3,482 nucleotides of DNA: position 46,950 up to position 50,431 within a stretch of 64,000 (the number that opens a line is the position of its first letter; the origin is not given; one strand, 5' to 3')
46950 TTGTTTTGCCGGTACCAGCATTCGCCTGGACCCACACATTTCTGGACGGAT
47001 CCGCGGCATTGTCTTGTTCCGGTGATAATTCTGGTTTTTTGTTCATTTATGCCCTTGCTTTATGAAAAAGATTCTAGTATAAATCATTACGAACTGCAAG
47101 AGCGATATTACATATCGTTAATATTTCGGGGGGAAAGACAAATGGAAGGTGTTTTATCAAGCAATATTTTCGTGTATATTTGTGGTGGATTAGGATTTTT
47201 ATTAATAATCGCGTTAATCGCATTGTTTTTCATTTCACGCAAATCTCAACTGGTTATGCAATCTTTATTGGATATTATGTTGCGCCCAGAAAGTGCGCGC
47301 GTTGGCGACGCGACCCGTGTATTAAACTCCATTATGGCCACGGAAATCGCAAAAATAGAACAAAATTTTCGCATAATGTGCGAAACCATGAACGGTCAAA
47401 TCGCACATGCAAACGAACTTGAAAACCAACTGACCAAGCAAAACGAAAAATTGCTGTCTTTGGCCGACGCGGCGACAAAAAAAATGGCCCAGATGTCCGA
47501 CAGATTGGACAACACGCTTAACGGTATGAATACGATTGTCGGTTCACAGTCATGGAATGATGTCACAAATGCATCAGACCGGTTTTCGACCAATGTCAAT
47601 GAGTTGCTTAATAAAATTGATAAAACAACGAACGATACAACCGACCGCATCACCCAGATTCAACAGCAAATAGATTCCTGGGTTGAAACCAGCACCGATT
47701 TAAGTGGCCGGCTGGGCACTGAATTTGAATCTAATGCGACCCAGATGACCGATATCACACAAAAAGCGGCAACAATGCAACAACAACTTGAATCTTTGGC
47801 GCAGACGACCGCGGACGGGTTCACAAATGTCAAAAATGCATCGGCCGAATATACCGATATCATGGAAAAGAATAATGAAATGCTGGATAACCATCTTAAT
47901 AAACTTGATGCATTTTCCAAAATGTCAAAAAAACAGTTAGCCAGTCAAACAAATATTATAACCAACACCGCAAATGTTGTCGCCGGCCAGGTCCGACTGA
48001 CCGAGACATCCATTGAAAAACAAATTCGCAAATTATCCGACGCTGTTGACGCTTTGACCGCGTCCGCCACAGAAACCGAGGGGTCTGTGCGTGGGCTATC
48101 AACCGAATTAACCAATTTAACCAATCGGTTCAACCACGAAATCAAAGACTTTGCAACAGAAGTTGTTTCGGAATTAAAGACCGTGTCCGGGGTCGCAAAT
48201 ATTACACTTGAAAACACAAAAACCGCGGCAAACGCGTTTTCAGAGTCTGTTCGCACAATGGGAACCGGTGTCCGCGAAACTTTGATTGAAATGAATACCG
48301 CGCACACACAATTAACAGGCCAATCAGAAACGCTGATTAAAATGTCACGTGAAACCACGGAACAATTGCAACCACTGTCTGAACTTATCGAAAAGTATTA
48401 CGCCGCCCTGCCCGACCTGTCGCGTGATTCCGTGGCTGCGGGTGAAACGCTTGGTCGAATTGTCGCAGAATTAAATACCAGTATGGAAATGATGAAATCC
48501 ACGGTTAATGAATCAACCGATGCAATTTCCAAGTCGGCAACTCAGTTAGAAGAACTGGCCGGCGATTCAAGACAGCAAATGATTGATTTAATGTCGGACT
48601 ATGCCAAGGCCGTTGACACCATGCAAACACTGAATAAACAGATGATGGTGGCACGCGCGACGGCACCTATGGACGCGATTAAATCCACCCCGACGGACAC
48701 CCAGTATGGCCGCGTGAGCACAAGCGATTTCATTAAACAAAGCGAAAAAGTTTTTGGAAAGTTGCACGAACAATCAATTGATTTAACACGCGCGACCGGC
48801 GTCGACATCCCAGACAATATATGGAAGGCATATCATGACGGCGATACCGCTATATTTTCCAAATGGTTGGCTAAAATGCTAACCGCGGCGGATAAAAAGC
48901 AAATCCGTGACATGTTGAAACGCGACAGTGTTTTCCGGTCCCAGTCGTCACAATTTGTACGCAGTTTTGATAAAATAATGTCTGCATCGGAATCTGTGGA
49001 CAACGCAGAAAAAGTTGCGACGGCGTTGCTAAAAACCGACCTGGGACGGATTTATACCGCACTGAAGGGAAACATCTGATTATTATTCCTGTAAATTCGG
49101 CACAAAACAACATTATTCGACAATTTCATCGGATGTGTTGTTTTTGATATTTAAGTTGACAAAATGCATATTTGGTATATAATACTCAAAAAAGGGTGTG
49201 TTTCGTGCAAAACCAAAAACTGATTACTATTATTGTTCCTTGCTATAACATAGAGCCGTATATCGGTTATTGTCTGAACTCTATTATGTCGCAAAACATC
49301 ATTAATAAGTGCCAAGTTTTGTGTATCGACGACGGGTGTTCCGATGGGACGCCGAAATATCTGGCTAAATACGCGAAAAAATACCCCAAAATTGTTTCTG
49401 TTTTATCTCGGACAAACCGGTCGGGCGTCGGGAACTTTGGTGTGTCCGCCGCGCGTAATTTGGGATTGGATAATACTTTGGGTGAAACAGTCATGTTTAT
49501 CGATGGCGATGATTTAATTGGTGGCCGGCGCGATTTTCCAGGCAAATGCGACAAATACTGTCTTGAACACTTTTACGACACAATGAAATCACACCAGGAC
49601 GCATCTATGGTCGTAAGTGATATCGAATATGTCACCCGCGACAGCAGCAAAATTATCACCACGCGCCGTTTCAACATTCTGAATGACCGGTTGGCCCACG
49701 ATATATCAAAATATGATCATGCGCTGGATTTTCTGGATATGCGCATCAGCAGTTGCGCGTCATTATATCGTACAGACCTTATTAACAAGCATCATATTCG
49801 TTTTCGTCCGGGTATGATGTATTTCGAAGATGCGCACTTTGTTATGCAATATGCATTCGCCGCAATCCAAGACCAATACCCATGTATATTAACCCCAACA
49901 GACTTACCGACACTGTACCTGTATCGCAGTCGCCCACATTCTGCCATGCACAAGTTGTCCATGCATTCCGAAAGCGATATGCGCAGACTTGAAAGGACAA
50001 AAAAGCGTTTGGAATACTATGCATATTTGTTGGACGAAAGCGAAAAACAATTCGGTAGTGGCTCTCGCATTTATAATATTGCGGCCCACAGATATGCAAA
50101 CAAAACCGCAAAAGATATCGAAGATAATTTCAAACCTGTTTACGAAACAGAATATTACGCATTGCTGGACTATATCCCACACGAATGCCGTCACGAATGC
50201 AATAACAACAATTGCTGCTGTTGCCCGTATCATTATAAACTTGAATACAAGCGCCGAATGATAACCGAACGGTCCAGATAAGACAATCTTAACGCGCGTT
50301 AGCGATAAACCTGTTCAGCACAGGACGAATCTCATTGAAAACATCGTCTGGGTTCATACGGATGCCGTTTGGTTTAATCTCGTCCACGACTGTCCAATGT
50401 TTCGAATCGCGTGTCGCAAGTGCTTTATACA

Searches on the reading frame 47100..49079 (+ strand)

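Call 50: search_protein_families(library=pfam, proteins=[window:47100-49079:+], max_evalue=0.001)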
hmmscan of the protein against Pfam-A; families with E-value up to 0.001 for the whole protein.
window:47100-49079:+ (659 aa): 2 families
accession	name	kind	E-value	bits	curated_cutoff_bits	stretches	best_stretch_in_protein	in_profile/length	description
PF04513.17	Baculo_PEP_C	-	5.3e-05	23.7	38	0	70-157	17-103/140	Baculovirus polyhedron envelope protein, PEP, C terminus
PF11647.13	MLD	-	0.00059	20.3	35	0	385-442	17-65/81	Membrane Localization Domain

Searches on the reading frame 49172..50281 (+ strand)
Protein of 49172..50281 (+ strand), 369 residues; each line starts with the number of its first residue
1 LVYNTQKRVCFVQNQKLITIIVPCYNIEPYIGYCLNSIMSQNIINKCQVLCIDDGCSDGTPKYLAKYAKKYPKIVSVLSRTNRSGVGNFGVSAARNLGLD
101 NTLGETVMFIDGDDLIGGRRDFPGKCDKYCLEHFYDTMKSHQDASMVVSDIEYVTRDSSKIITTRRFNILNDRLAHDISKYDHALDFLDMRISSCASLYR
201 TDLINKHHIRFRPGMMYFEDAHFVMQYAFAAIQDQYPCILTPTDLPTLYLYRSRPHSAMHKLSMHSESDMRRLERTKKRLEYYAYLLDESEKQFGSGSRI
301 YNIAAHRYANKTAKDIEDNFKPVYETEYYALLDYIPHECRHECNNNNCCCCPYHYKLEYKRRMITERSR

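Call 50: search_protein_families(library=pfam, proteins=[window:49172-50281:+], max_evalue=0.001)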
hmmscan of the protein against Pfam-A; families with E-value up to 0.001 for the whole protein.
window:49172-50281:+ (369 aa): 3 families
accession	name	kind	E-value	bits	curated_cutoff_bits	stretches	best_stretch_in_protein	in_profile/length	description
PF00535.33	Glycos_transf_2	-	1.6e-19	70.9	23.3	1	19-116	1-91/168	Glycosyl transferase family 2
PF13641.12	Glyco_tranf_2_3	-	1.4e-07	32.2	27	1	18-117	3-100/230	Glycosyltransferase like family 2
PF10111.15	Glyco_tranf_2_2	-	2.1e-06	27.9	27.3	1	20-161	2-134/276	Glycosyltransferase like family 2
